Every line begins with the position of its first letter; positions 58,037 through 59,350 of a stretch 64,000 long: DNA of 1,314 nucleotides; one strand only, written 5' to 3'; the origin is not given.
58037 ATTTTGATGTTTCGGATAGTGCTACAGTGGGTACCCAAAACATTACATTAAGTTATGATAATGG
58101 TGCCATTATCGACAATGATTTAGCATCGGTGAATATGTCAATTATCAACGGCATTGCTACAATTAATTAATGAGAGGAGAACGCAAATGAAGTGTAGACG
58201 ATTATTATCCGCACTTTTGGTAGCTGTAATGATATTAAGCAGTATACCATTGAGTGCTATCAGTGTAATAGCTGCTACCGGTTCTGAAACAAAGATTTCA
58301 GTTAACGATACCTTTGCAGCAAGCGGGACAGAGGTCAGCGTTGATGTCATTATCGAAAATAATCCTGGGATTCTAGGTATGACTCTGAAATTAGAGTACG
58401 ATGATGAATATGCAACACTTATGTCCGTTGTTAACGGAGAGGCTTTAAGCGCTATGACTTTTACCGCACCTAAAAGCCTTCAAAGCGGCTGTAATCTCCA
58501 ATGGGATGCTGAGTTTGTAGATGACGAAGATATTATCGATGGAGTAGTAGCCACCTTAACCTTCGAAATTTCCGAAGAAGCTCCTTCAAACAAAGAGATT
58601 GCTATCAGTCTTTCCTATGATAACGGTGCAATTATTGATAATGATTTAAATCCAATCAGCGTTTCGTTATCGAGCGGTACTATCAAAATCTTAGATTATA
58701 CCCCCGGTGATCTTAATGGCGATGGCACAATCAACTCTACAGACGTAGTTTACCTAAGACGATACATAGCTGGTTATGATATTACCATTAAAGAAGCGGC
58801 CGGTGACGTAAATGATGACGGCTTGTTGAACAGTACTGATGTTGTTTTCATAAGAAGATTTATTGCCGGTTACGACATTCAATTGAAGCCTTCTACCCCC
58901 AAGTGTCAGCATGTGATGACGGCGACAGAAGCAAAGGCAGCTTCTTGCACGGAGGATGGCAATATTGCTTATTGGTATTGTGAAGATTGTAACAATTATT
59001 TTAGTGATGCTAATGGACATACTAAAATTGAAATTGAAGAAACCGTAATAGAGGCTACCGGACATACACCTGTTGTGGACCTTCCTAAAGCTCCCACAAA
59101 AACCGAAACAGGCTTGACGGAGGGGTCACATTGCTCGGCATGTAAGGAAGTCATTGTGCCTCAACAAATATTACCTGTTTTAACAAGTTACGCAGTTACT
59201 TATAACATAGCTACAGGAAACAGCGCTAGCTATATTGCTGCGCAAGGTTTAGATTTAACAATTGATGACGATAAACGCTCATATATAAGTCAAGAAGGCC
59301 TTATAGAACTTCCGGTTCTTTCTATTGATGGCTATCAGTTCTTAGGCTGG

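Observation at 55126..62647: Mobile-element-borne two-gene surface module: a collagen-like stalk with a cohesin tip plus a cohesin+dockerin+LRR partner, possibly a self-docking fibre/adhesin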

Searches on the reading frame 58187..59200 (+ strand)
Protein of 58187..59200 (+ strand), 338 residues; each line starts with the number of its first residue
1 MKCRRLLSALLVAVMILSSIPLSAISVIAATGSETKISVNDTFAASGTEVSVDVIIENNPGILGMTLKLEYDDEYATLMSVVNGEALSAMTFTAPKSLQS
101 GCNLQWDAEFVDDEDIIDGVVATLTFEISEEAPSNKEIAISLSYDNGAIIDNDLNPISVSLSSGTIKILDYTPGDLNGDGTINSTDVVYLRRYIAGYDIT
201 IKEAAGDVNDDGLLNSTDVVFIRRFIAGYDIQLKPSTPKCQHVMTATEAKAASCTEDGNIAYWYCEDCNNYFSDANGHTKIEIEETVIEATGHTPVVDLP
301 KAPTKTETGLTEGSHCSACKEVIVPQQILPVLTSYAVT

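Call 46: search_solved_structures(query=window:58187-59200:+, max_evalue=0.01, show_alignments=2)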
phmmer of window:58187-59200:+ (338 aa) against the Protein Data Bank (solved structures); distinct sequences matched with E-value up to 0.01: 27.
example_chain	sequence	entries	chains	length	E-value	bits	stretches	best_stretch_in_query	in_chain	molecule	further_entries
1daq_A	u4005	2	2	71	3.8e-10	42.6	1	174-227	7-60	ENDOGLUCANASE SS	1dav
2mte_A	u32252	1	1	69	3.9e-10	42.6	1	174-227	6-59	Cellulose 1,4-beta-cellobiosidase (reducing end) CelS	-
1ohz_B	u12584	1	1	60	2e-08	37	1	174-226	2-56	ENDO-1,4-BETA-XYLANASE Y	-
3ul4_B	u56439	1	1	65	5.1e-08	35.6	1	173-228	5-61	Cellulosome enzyme, dockerin type I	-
8x3a_A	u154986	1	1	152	1.4e-07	34.2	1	173-228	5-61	Serine protease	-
8x39_A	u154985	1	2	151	1.7e-07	34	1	173-228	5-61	Serine protease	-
2ccl_B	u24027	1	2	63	2.3e-07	33.5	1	174-226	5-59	ENDO-1,4-BETA-XYLANASE Y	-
4fl4_A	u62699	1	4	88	2.4e-07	33.5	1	173-227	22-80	Glycoside hydrolase family 9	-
6kg9_A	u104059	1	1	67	5.1e-07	32.4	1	173-223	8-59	And cellulose-binding endoglucanase family 9 CelL ortholog dockerin domain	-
6kgc_B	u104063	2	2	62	6.8e-07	32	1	174-222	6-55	And cellulose-binding endoglucanase family 9 CelL ortholog dockerin domain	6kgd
6kge_D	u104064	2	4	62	6.8e-07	32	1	174-222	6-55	And cellulose-binding endoglucanase family 9 CelL ortholog dockerin domain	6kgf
2yik_A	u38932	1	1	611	1.4e-06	30.9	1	173-227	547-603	ENDOGLUCANASE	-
9qa6_A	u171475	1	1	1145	1.5e-06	30.9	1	239-296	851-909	IgA protease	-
8zvk_A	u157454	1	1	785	7.4e-06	28.6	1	168-226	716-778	AaBgIC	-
4cj0_A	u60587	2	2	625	9.2e-06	28.2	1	173-226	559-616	ENDOGLUCANASE D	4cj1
5nrm_B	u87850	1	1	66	1.2e-05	27.9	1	173-228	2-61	DocCel5: Type I dockerin repeat domain from A. cellulolyticus family 5 endoglucanase WP_01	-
4dh2_B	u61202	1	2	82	3.2e-05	26.5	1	173-227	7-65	Dockerin type 1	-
5lxv_B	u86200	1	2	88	0.00018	24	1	173-229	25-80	Carbohydrate-binding protein WP_009985128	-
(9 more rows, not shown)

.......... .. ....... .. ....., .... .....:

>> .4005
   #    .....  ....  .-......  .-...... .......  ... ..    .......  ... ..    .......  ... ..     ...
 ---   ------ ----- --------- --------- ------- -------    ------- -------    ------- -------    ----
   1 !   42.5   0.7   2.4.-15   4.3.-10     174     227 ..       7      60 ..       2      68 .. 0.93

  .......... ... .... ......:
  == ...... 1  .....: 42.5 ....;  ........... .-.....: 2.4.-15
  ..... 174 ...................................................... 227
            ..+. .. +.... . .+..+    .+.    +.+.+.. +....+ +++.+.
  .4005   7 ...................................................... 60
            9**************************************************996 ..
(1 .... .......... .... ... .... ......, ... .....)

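Call 64: predict_structure(alignment_id=A3)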
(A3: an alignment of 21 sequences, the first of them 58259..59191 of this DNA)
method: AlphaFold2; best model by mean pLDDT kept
length: 311 residues; sequences in the alignment: 21
mean_pLDDT: 90.8   pTM: 0.63
mean pLDDT of the five models: 90.8, 90.2, 90.2, 89.6, 87.0
residues with pLDDT >= 90: 234; 70-90: 63; 50-70: 5; < 50: 9
segments of 3 or more residues with pLDDT < 50: 1-8
pLDDT, mean of each block of 10 residues (from residue 1): 46 94 93 95 97 96 94 95 95 95 94 94 94 94 91 91 95 91 88 95 90 76 93 93 89 88 90 95 95 90 92 49
secondary structure, 60 per line:
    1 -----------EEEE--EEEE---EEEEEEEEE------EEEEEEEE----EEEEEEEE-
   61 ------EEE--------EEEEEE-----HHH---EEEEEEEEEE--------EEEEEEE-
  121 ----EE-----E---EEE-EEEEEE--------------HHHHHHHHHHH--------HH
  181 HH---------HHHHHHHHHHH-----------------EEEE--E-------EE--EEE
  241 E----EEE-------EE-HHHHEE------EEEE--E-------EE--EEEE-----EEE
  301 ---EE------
elements in order: E12-15 E18-21 E25-33 E40-47 E52-59 E67-69 E78-83 E95-104 E113-119 E136-138 E140-145 H160-170 H179-182 H192-202 E220-223 E238-241 E246-248 H259-262 E271-274 E289-292 E298-300

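Call 67: fold_search(model_id=the predicted structure, library=pdb)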
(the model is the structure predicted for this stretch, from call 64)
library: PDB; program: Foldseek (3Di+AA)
matches with E <= 10: 1882; with E <= 0.001: 96
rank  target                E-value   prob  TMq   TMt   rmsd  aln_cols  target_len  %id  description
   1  5lxv_A                1.0e-10  1.00  0.37  0.64   3.9       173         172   21  Crystal structure of Ruminococcus flavefaciens scaffoldin C cohesin in complex with a dockerin from an uncharacterized (released 2016-10-19)
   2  5lxv_C                1.1e-10  1.00  0.36  0.63   3.7       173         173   22  Crystal structure of Ruminococcus flavefaciens scaffoldin C cohesin in complex with a dockerin from an uncharacterized (released 2016-10-19)
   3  2xdh                  1.7e-10  1.00  0.37  0.80   2.9       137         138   22  Non-cellulosomal cohesin from the hyperthermophilic archaeon Archaeoglobus fulgidus (released 2010-05-26)
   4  6kgf_C                1.8e-10  1.00  0.36  0.72   3.4       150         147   19  Crystal structure of CaDoc0917(R16D)-CaCohA2 complex at pH 8.2 (released 2020-07-08)
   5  6kgf_A                3.1e-10  1.00  0.37  0.76   3.3       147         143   21  Crystal structure of CaDoc0917(R16D)-CaCohA2 complex at pH 8.2 (released 2020-07-08)
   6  5nrm_A                3.3e-10  1.00  0.38  0.80   2.7       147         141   19  Crystal structure of the sixth cohesin from Acetivibrio cellulolyticus' scaffoldin B in complex with Cel5 dockerin S51 (released 2018-01-31)
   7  6kge_A                3.7e-10  1.00  0.37  0.78   3.2       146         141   20  Crystal structure of CaDoc0917(R16D)-CaCohA2 complex at pH 5.5 (released 2020-07-08)
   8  4dh2_C                5.6e-10  1.00  0.37  0.71   3.2       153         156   25  Crystal structure of Coh-OlpC(Cthe_0452)-Doc435(Cthe_0435) complex: A novel type I Cohesin-Dockerin complex from Clost (released 2012-11-28)
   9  5nrk_A                6.6e-10  1.00  0.38  0.81   2.4       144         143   19  Crystal structure of the sixth cohesin from Acetivibrio cellulolyticus' scaffoldin B in complex with Cel5 dockerin S15 (released 2018-01-31)
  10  6kgc_A                6.6e-10  1.00  0.36  0.75   3.3       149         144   19  Crystal structure of CaDoc0917(R49D)-CaCohA2 complex at pH 5.4 (released 2020-07-08)
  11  3ul4_A                9.6e-10  1.00  0.37  0.77   3.2       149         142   18  Crystal structure of Coh-OlpA(Cthe_3080)-Doc918(Cthe_0918) complex: A novel type I Cohesin-Dockerin complex from Clost (released 2012-11-28)
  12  6kgd_A                9.6e-10  1.00  0.36  0.73   3.3       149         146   19  Crystal structure of CaDoc0917(R49D)-CaCohA2 complex at pH 8.0 (released 2020-07-08)
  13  4uyp_C                1.6e-09  1.00  0.38  0.77   2.7       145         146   23  High resolution structure of the third cohesin ScaC in complex with the ScaB dockerin with a mutation in the N-termina (released 2015-04-15)
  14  4ums                  1.6e-09  1.00  0.36  0.69   3.9       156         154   21  The crystal structure of the seventh ScaB type I cohesin from Pseudobacteroides cellulosolvens (released 2015-05-06)
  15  4dh2_A                1.6e-09  1.00  0.37  0.71   3.2       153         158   25  Crystal structure of Coh-OlpC(Cthe_0452)-Doc435(Cthe_0435) complex: A novel type I Cohesin-Dockerin complex from Clost (released 2012-11-28)
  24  1aoh_A                7.7e-09  1.00  0.38  0.79   3.1       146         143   20  SINGLE COHESIN DOMAIN FROM THE SCAFFOLDING PROTEIN CIPA OF THE CLOSTRIDIUM THERMOCELLUM CELLULOSOME (released 1998-07-08)
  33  1aoh_B                5.0e-08  1.00  0.37  0.76   3.0       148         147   20  SINGLE COHESIN DOMAIN FROM THE SCAFFOLDING PROTEIN CIPA OF THE CLOSTRIDIUM THERMOCELLUM CELLULOSOME (released 1998-07-08)
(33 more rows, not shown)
